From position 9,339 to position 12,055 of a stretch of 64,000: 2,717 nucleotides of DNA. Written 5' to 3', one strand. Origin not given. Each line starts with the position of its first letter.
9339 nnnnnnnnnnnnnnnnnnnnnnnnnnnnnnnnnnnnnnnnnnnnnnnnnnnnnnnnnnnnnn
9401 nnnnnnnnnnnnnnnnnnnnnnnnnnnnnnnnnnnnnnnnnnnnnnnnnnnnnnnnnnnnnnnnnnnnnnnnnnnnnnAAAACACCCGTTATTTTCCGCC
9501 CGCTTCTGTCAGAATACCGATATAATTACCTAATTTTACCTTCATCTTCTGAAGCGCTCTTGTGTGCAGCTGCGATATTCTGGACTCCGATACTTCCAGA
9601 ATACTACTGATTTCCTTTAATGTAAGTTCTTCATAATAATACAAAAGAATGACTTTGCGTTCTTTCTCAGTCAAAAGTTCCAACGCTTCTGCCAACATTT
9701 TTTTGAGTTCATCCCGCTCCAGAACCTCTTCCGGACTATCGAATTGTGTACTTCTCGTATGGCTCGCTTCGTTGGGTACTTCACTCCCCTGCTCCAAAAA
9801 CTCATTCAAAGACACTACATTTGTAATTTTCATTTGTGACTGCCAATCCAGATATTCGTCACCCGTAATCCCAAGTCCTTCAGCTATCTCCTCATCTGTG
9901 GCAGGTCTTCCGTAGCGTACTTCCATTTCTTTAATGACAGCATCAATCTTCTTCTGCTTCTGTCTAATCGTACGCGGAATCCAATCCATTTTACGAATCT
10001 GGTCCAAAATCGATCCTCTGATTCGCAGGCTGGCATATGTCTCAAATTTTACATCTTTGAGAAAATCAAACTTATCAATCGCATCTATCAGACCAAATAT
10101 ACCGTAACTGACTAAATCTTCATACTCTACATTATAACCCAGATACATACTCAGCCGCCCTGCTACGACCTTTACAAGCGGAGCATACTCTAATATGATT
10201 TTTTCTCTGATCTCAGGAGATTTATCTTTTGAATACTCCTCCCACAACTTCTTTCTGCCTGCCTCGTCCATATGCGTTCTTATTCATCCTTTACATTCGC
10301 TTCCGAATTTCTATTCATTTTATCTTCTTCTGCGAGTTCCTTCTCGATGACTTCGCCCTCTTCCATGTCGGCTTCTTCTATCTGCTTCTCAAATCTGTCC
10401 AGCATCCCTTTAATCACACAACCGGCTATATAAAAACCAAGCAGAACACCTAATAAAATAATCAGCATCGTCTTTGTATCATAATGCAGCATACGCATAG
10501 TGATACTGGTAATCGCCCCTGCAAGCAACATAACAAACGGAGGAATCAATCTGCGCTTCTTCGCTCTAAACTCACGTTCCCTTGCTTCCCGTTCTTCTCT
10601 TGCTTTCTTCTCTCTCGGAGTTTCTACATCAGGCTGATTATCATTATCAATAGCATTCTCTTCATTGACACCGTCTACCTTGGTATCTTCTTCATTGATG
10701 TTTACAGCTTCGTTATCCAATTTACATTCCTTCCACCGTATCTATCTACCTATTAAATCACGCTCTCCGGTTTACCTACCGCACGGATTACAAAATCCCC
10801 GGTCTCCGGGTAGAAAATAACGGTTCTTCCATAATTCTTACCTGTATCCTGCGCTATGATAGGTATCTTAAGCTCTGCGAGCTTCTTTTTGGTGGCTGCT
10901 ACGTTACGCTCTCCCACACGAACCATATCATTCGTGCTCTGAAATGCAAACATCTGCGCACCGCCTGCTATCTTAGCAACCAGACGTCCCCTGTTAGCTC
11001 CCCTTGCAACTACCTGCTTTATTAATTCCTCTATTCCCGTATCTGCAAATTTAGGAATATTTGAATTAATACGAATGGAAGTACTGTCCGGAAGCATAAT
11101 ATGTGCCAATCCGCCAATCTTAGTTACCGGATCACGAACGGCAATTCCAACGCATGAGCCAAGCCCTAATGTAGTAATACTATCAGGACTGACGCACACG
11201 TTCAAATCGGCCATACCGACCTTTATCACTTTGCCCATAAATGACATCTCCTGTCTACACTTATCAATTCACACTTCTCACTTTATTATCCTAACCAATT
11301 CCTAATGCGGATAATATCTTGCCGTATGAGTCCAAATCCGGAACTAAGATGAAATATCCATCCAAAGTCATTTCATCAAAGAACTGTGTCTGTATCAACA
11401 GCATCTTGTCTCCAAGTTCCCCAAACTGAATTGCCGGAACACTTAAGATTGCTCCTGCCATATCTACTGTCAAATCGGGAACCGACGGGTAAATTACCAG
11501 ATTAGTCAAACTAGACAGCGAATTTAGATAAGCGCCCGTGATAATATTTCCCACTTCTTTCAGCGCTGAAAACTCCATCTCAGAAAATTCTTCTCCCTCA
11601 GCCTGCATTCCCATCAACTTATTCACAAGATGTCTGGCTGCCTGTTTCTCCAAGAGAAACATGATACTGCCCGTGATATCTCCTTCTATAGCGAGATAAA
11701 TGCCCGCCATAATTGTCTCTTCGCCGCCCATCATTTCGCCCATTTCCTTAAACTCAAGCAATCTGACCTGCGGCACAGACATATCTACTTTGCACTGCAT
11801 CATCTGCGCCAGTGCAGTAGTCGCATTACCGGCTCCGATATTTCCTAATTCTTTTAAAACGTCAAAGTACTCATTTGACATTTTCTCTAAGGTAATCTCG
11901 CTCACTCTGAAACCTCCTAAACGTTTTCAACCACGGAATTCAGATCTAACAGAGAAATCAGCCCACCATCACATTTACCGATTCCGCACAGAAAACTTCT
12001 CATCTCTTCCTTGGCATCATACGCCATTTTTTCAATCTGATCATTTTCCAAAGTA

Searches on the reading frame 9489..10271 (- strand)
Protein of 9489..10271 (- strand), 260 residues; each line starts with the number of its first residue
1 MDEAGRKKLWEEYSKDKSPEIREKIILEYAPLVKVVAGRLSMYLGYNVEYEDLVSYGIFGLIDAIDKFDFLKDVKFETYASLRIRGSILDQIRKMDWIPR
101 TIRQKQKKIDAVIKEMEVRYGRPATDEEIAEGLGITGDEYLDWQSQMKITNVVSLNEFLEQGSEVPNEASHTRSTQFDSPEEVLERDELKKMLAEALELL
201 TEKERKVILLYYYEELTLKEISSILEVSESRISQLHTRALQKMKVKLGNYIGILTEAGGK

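Call 8: search_protein_families(library=pfam, proteins=[window:9489-10271:-])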
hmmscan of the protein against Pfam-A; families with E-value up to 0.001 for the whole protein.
window:9489-10271:- (260 aa): 6 families
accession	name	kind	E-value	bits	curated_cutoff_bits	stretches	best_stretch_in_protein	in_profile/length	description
PF04545.22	Sigma70_r4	-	1.7e-20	72.7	24.1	1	196-244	1-49/50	Sigma-70, region 4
PF04542.20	Sigma70_r2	-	2.4e-14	53.3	24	1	26-97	2-70/71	Sigma-70 region 2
PF08281.18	Sigma70_r4_2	-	2.3e-12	46.8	25.7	1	192-243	3-54/54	Sigma-70, region 4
PF04539.22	Sigma70_r3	-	3e-06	27.7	25.3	1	107-164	4-61/78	Sigma-70 region 3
PF04297.20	UPF0122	-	3.5e-05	24.4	22.7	1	196-238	14-56/101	Putative helix-turn-helix protein, YlxM / p13 like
PF00196.25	GerE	-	7.9e-05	22.6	23.5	1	199-246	2-48/57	Bacterial regulatory proteins, luxR family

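Call 59: search_protein_families(library=ncbifam, proteins=[window:9489-10271:-])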
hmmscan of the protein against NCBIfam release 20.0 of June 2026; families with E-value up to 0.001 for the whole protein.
window:9489-10271:- (260 aa): 101 families (the best 25 are shown)
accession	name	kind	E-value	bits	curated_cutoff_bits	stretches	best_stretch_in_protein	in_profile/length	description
NF004935.0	PRK06288.1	equivalog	9.3e-91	304.2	343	1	3-250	16-265/270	RNA polymerase sigma factor WhiG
TIGR02479.1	FliA_WhiG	subfamily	7.4e-79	264.6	189.6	1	26-247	2-223/224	FliA/WhiG family RNA polymerase sigma factor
NF005809.0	PRK07670.1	equivalog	4.2e-72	242.7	326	1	6-248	9-251/255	FliA/WhiG family RNA polymerase sigma factor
NF005413.0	PRK06986.1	subfamily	1.7e-69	234.3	201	1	12-249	6-238/241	RNA polymerase sigma factor FliA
NF004572.0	PRK05911.1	equivalog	8.1e-52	176.1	378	1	8-249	11-255/257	RNA polymerase sigma factor sigma-28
NF009091.0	PRK12427.1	equivalog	7e-42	143.7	339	1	23-244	18-228/233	FliA/WhiG family RNA polymerase sigma factor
TIGR02937.1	sigma70-ECF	superfamily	3.7e-38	130.8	42.9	1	21-247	2-165/165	sigma-70 family RNA polymerase sigma factor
TIGR02980.1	SigBFG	subfamily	1e-34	120.2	234.35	1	20-246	3-225/227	SigB/SigF/SigG family RNA polymerase sigma factor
NF005644.0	PRK07408.1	subfamily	5.1e-31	108.2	261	1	8-247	15-253/258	RNA polymerase sigma factor SigF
TIGR02941.1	Sigma_B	equivalog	9.4e-28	97.3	315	1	8-244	17-250/255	RNA polymerase sigma factor SigB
TIGR02885.1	spore_sigF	equivalog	5.6e-27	95.1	321.45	1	14-247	5-231/231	RNA polymerase sporulation sigma factor SigF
NF004052.0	PRK05572.1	subfamily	1.2e-26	93.7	311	1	13-247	25-250/252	SigF/SigG family RNA polymerase sporulation sigma factor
TIGR02393.1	RpoD_Cterm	equivalog_domain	6.9e-26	91.3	354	1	41-245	18-226/238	RNA polymerase sigma factor RpoD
TIGR02997.1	Sig70-cyanoRpoD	subfamily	6.9e-26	91.2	384.5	1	32-244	86-298/298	RNA polymerase sigma factor, RpoD/SigA family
NF041931.2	MzaA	equivalog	2.3e-23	82.9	800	1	32-244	487-702/726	MZA anti-phage system associated sigma-70 family RNA polymerase sigma factor MzaA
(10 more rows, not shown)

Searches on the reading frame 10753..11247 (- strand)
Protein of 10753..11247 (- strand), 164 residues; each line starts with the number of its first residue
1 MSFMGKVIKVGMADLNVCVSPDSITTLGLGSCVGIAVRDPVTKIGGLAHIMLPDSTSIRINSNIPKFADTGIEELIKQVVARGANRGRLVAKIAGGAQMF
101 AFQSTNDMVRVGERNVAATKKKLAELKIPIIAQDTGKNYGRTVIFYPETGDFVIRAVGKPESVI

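Call 8: search_protein_families(library=pfam, proteins=[window:10753-11247:-])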
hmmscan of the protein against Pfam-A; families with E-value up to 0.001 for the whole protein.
window:10753-11247:- (164 aa): 1 family
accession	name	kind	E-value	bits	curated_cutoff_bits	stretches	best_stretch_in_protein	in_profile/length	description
PF03975.18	CheD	-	5.7e-38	129.8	25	1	51-155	1-107/108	CheD chemotactic sensory transduction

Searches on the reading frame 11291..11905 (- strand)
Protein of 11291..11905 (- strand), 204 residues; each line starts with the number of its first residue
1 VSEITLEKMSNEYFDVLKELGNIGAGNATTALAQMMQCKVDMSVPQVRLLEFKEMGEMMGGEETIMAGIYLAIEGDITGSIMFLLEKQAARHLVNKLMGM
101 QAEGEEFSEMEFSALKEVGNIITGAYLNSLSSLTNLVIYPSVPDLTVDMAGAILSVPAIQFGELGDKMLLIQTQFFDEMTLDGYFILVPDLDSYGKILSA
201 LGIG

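Call 8: search_protein_families(library=pfam, proteins=[window:11291-11905:-])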
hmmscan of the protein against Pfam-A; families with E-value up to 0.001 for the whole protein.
window:11291-11905:- (204 aa): 2 families
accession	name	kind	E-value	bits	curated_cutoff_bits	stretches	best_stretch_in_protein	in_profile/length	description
PF04509.17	CheC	-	6.2e-26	90.5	22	2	15-47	4-36/38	CheC-like family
PF13690.11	CheX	-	9.1e-13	48.5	27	1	72-132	6-63/94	Chemotaxis phosphatase CheX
